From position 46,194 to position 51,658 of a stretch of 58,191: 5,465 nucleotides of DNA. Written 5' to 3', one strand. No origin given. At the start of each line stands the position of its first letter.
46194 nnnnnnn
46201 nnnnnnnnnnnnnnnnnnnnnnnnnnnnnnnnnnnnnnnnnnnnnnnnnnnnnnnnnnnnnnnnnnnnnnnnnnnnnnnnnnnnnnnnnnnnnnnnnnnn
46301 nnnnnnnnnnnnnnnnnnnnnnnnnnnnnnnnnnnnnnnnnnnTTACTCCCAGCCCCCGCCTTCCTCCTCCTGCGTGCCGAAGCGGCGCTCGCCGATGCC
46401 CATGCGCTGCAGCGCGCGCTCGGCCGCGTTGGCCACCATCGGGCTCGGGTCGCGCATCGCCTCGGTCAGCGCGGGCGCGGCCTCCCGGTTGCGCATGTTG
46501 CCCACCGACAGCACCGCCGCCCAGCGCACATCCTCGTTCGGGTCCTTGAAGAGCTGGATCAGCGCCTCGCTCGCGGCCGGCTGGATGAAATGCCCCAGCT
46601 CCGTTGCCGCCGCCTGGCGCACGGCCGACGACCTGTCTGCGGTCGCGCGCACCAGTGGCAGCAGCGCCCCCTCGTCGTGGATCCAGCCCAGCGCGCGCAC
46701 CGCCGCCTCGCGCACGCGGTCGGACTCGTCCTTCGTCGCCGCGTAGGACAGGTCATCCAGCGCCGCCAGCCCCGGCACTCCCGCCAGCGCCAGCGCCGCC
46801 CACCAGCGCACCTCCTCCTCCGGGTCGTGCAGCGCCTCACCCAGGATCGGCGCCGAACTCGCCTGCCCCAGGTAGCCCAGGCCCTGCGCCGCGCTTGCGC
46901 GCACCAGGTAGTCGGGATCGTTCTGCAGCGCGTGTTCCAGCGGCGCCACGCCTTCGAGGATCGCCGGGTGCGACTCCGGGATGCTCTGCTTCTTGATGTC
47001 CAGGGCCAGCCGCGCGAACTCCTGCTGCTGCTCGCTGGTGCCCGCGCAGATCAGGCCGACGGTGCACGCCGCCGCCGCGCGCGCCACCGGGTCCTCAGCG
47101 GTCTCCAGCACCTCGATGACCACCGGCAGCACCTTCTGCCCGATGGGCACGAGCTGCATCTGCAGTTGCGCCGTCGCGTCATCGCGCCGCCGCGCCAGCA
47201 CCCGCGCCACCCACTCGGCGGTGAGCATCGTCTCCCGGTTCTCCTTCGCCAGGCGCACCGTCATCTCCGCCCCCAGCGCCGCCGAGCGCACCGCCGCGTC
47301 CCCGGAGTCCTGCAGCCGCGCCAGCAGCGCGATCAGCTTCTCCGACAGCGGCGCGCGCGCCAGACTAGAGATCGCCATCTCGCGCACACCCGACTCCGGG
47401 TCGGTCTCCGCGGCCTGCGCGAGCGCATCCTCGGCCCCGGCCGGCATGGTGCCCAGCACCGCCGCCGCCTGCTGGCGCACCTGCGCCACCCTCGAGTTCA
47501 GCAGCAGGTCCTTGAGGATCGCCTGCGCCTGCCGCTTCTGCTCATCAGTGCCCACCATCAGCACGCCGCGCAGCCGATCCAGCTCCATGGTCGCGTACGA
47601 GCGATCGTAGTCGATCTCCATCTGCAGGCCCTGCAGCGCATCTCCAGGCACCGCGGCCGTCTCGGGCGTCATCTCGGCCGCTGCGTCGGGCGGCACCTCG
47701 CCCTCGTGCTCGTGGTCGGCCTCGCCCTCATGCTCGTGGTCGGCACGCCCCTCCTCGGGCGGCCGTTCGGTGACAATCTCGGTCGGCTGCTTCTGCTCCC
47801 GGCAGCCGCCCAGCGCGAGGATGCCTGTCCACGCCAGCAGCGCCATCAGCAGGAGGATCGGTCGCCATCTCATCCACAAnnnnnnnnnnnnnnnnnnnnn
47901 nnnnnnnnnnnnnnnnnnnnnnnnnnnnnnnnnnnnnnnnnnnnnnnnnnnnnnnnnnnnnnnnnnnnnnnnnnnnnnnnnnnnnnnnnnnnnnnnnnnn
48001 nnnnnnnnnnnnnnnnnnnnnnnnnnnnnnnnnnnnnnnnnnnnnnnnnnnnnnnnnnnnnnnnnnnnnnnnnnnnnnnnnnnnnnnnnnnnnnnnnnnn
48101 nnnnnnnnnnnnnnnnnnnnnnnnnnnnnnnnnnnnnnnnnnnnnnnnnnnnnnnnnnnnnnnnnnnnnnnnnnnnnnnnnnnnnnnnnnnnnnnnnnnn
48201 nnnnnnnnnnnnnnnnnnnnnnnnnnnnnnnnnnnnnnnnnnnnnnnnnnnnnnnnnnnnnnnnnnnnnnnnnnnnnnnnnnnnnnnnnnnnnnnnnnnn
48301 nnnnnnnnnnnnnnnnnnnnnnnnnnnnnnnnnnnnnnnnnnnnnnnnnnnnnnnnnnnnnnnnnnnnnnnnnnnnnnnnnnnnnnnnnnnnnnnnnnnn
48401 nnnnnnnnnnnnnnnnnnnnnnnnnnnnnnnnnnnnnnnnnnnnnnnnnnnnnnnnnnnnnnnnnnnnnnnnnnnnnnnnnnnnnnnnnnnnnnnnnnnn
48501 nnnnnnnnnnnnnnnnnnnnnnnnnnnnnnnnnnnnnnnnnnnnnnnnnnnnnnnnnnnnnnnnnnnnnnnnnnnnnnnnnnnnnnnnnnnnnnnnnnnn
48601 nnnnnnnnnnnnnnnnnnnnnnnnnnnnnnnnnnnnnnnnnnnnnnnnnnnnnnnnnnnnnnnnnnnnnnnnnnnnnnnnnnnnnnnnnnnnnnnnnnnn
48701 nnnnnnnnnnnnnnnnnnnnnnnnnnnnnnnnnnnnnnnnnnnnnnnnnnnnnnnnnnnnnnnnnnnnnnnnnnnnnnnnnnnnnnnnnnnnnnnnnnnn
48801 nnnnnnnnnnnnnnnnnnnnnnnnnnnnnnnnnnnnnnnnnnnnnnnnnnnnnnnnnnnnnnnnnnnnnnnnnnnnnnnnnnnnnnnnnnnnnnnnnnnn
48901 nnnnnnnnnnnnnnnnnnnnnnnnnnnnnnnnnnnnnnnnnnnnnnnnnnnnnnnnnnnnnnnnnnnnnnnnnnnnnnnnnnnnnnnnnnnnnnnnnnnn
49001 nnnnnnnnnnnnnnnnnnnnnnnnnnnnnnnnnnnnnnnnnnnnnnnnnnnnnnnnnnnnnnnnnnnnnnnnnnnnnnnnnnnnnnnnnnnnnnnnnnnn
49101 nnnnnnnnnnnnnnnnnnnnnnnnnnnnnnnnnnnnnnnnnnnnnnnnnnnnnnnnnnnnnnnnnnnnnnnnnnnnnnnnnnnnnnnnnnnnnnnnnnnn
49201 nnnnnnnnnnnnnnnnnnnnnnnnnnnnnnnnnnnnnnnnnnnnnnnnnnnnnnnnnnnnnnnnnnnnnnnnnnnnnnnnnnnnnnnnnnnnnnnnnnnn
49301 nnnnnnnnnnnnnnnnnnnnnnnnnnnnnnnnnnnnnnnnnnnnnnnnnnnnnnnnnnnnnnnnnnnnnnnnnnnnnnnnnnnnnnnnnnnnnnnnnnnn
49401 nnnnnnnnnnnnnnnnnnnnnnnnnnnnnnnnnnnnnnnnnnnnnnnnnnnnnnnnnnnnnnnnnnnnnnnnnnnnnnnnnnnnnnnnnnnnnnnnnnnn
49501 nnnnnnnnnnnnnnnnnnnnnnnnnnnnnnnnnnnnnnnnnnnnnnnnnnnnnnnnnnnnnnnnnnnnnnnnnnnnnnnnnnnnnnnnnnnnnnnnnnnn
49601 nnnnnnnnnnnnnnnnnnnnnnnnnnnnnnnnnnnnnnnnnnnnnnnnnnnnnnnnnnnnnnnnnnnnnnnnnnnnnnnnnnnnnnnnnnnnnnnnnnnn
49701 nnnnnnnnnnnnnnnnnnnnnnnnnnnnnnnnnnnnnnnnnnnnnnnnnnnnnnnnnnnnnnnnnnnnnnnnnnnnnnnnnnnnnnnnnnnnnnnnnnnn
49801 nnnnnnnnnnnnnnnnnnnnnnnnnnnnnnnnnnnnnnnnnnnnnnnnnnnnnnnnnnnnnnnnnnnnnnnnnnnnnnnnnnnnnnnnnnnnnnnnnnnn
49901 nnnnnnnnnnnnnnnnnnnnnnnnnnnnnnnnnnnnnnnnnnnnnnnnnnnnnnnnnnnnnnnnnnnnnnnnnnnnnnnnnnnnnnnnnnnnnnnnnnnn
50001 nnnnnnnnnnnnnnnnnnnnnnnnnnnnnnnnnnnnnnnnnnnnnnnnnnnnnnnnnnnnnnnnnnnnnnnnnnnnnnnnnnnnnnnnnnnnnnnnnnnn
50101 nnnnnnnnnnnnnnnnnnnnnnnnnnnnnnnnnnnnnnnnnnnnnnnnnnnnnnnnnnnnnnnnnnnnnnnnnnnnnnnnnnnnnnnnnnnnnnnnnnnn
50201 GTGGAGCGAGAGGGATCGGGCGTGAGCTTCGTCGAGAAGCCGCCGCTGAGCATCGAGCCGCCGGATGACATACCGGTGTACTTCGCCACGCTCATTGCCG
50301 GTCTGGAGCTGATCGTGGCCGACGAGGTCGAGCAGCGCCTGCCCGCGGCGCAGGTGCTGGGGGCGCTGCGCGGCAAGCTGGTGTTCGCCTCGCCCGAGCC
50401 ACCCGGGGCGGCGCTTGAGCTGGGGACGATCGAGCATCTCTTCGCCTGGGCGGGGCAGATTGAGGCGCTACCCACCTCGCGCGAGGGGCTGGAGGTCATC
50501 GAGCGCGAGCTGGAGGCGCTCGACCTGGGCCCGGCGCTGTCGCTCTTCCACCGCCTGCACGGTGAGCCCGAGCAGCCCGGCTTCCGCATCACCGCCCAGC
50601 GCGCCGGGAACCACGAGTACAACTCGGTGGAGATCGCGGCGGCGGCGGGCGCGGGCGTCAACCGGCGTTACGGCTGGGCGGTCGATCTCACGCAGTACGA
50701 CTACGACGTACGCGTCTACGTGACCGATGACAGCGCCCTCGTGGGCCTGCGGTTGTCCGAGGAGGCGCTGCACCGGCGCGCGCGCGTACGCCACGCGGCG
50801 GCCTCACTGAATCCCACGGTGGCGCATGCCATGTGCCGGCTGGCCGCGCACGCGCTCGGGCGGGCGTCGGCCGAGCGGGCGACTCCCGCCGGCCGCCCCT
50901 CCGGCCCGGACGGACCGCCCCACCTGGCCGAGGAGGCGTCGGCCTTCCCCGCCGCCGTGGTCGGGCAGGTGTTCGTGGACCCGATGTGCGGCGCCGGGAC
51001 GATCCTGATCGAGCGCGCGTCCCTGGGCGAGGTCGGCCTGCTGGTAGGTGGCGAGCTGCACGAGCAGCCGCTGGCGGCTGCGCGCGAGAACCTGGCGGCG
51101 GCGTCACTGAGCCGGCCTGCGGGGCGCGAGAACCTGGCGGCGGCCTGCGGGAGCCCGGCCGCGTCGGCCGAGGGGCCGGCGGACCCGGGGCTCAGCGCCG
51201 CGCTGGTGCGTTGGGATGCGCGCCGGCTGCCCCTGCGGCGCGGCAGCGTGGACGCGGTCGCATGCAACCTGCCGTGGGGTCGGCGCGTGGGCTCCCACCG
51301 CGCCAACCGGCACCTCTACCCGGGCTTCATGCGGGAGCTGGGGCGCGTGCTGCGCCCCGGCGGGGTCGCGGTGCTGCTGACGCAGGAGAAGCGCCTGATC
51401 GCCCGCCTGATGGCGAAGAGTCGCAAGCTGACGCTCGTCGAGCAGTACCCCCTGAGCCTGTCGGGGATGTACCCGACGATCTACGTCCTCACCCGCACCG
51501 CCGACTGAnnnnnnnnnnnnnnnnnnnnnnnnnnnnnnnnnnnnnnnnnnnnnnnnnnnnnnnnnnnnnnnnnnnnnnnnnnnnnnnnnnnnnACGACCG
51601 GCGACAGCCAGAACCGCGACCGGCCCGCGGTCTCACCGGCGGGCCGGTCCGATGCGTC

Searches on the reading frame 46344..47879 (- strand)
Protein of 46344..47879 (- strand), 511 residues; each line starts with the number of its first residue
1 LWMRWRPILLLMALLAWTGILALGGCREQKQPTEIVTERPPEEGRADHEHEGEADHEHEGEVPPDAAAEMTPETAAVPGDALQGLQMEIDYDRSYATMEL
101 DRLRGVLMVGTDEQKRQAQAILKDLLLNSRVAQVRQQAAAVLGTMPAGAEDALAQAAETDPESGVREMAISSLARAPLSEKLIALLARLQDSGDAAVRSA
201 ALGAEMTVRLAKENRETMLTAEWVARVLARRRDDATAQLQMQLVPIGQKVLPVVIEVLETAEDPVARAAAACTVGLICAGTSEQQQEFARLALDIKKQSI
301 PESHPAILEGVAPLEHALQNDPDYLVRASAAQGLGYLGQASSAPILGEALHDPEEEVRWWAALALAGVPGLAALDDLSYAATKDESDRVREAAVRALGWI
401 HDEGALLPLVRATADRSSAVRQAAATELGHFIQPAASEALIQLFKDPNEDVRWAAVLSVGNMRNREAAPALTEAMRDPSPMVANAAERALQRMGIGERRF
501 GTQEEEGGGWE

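Call 67: search_protein_families(library=pfam, proteins=[window:46344-47879:-], max_evalue=0.00001)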
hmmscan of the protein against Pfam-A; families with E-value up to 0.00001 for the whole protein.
window:46344-47879:- (511 aa): 4 families
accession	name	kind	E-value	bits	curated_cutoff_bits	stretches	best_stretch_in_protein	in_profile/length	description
PF13646.12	HEAT_2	-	3.2e-46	156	27.7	4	312-398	2-88/88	HEAT repeats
PF02985.28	HEAT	-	3.9e-27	92.1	23.5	0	313-339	4-29/31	HEAT repeat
PF13513.12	HEAT_EZ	-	3.1e-15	56.7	27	0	434-461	27-54/55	HEAT-like repeat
PF03130.22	HEAT_PBS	-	4.7e-09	36.3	20.9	0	451-477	1-27/27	PBS lyase HEAT-like repeat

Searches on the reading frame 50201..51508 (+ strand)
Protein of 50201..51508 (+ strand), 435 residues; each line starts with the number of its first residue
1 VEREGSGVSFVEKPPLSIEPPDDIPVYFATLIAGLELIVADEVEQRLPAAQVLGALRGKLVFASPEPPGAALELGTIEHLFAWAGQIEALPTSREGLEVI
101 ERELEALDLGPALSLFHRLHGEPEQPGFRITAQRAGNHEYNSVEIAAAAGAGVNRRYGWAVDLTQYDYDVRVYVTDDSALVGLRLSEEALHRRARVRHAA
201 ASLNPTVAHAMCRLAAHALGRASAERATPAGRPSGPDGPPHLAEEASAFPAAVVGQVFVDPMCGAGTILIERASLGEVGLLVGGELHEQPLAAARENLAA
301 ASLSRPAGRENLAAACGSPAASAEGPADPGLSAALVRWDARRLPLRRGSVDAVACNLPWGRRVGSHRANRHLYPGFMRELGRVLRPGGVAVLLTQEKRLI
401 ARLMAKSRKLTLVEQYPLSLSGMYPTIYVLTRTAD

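Call 67: search_protein_families(library=pfam, proteins=[window:50201-51508:+], max_evalue=0.00001)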
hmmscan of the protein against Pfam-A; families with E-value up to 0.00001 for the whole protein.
window:50201-51508:+ (435 aa): 3 families
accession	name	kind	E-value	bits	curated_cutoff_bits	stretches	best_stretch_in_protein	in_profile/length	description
PF01170.24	UPF0020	-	3.9e-29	102.2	22.3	1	254-409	28-180/197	RMKL-like, methyltransferase domain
PF02926.22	THUMP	-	1.1e-07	32.6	20.6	1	120-183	19-83/84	THUMP domain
PF13649.12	Methyltransf_25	-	5.5e-06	27.4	27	0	328-388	43-97/97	Methyltransferase domain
